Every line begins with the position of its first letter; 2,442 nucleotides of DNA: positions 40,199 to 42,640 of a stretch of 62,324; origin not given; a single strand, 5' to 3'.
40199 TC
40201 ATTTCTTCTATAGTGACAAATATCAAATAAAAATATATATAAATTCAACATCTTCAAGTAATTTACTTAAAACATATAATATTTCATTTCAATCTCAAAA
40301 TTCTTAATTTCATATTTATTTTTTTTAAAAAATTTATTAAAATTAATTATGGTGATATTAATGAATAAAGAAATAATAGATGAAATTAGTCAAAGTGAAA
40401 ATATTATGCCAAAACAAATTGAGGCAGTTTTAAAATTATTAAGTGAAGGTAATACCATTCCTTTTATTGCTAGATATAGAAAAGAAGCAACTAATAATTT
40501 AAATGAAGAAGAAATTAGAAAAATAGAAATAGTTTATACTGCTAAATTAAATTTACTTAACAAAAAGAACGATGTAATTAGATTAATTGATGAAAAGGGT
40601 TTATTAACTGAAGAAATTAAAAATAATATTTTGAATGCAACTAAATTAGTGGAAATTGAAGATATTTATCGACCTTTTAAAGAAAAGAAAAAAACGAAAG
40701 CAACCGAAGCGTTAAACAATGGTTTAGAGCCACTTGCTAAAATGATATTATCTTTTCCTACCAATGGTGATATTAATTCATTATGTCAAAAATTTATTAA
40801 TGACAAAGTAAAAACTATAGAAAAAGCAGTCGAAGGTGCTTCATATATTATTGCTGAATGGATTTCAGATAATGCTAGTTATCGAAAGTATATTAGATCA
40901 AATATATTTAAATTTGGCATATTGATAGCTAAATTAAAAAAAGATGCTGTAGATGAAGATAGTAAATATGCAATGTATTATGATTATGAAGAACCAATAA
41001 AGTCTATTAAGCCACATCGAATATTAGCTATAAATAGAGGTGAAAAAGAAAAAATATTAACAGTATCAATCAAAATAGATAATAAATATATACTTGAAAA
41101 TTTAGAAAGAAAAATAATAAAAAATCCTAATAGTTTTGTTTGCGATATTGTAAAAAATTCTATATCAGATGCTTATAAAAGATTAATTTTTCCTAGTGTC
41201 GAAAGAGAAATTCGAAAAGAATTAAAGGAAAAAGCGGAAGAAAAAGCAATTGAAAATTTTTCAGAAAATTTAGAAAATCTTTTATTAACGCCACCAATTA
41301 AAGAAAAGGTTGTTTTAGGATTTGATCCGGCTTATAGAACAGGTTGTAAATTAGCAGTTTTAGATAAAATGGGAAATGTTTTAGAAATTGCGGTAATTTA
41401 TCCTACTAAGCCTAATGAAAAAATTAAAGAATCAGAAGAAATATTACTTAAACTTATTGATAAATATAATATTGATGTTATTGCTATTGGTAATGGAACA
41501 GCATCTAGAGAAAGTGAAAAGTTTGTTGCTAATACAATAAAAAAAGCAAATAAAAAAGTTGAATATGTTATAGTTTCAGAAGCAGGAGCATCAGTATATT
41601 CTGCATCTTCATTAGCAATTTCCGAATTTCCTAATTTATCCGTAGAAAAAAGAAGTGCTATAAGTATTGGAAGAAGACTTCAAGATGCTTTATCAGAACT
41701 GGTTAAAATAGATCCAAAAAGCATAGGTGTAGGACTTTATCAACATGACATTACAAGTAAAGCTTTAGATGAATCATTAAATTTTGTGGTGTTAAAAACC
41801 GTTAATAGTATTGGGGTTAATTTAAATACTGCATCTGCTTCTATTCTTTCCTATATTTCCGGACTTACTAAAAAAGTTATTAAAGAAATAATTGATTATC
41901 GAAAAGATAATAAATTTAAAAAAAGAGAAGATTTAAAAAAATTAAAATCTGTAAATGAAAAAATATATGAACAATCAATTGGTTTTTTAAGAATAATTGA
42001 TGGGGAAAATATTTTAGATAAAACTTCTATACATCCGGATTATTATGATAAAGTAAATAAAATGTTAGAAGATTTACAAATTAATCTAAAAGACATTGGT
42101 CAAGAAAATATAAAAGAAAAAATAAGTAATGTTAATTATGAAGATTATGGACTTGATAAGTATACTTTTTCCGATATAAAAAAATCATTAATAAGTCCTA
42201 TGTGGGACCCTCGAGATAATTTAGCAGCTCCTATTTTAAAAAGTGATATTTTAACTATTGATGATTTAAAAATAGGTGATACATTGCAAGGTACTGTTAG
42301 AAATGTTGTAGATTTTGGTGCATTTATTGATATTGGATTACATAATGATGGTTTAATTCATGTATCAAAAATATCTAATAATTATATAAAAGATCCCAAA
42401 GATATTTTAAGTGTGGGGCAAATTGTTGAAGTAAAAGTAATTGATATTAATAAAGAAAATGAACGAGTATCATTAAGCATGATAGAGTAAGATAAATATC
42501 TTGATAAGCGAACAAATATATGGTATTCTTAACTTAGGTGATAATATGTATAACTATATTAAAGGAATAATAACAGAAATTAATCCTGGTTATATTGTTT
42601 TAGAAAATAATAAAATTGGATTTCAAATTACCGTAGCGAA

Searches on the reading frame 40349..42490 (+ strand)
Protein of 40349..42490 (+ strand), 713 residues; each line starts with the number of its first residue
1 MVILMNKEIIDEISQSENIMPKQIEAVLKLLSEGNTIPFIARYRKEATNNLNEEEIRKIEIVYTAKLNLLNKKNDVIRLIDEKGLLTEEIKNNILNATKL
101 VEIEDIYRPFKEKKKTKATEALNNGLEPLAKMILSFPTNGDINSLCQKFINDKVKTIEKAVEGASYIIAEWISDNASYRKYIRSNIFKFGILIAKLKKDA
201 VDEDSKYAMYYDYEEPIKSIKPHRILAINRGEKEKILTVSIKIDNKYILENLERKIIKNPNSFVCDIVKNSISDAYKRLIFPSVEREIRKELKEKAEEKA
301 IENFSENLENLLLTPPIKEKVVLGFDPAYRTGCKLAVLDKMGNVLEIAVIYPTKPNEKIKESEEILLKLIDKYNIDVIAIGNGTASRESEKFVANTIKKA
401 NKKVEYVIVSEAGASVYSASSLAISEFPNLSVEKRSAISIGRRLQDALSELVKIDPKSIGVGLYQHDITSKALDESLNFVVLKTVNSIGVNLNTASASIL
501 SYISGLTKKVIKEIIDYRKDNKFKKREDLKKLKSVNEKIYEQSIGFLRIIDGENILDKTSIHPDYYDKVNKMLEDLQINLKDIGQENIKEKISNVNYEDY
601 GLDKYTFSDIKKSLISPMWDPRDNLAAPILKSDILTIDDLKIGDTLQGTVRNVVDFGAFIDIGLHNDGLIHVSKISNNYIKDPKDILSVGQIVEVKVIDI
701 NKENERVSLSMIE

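Call 27: find_related_loci(query=window:40349-42490:+, collection=genome_contigs, flank=6000)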
Query window:40349-42490:+ (713 aa) in genome_contigs; peptide patterns used: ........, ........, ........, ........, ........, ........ (x = any residue, [..] = any of these).
161 stretches matched a pattern; 11 encode a relative of the query (tblastn E <= 1e-3); 11 distinct loci.
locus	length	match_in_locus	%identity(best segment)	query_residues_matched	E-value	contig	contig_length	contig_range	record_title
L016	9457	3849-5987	64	5-713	0e+0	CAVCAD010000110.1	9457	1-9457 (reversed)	Bacteroidaceae bacterium isolate SRR8978363_cleanbin_000006 genome assembly, contig: Spades_SRR8978363_contig_384, whole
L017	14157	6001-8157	60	4-712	0e+0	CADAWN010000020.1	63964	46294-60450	MAG: uncultured Erysipelotrichaceae bacterium isolate RUG13689 genome assembly, contig: RUG13689_asm_20, whole genome sh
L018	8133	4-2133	61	5-712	0e+0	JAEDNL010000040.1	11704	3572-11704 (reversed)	MAG: Bacilli bacterium isolate MAG291 NODE_6115_length_11704_cov_15.898532, whole genome shotgun sequence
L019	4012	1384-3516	60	5-713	0e+0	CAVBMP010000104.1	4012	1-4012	Bacteroides helcogenes isolate SRR8978225_cleanbin_000006 genome assembly, contig: Spades_SRR8978225_contig_1871, whole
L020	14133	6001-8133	60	5-713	0e+0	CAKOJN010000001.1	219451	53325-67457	MAG: uncultured Bacilli bacterium isolate REFINED_METABAT215_TOP10_CONTIGS_1500_ASSEMBLY_K77_MERGED__Hadza_MoBio_hadza-I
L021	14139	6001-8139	45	9-711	0e+0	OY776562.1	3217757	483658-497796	MAG: Anaerolineae bacterium isolate f6896fb1-f4fb-4b0c-86b4-943ec43acfa7 genome assembly, chromosome: 1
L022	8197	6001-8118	45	9-711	0e+0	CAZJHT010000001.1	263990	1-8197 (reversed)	MAG TPA_asm: uncultured Clostridiaceae bacterium isolate SRP241341_co1_165 genome assembly, contig: NODE_28_length_26399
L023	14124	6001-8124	61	5-713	0e+0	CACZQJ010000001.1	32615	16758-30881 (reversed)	MAG: uncultured Erysipelotrichaceae bacterium isolate RUG12855 genome assembly, contig: RUG12855_asm_1, whole genome sho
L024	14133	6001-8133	59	5-713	0e+0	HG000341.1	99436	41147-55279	Clostridium sp. CAG:1000 genomic scaffold, scf23, whole genome shotgun sequence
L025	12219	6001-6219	33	638-710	1e-8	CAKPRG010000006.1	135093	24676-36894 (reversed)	MAG: uncultured Clostridia bacterium isolate REFINED_METABAT215_TOP10_CONTIGS_1500_ASSEMBLY_K77_MERGED__Hadza_PheChl_Fib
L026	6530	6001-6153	41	490-539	9e-5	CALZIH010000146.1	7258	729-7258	MAG: uncultured Desulfobulbaceae bacterium isolate FO_M_Desulfobacterota_14.1 genome assembly, contig: scaffold_8981, wh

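Call 57: search_protein_families(library=pfam, proteins=[window:40349-42490:+], max_evalue=0.001)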
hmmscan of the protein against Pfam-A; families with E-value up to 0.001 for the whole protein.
window:40349-42490:+ (713 aa): 9 families
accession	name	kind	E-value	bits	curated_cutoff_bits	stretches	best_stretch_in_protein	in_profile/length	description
PF16921.10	Tex_YqgF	-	2.7e-56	189.9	27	1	320-445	1-126/126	Tex protein YqgF-like domain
PF22706.1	Tex_central_region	-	2.4e-26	93.3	27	1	144-304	8-178/178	Tex central region-like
PF09371.15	Tex_N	-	1.7e-23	82.5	32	1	8-81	2-75/75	Tex-like protein N-terminal domain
PF12836.13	HHH_3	-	7.8e-19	68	27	1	485-548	1-65/65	Helix-hairpin-helix motif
PF00575.29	S1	-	1.7e-18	67.2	22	1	640-711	2-73/74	S1 RNA binding domain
PF17674.7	HHH_9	-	5.8e-14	53.1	23.1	1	554-622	1-70/70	HHH domain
PF14635.12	HHH_7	-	2.5e-06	28.2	27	1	461-549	8-103/104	Helix-hairpin-helix motif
PF14639.11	YqgF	-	2.1e-05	24.8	35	1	339-452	27-147/150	Holliday-junction resolvase-like of SPT6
PF23459.1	S1_RRP5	-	9e-05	23.4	27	1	641-710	2-71/72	RRP5 S1 domain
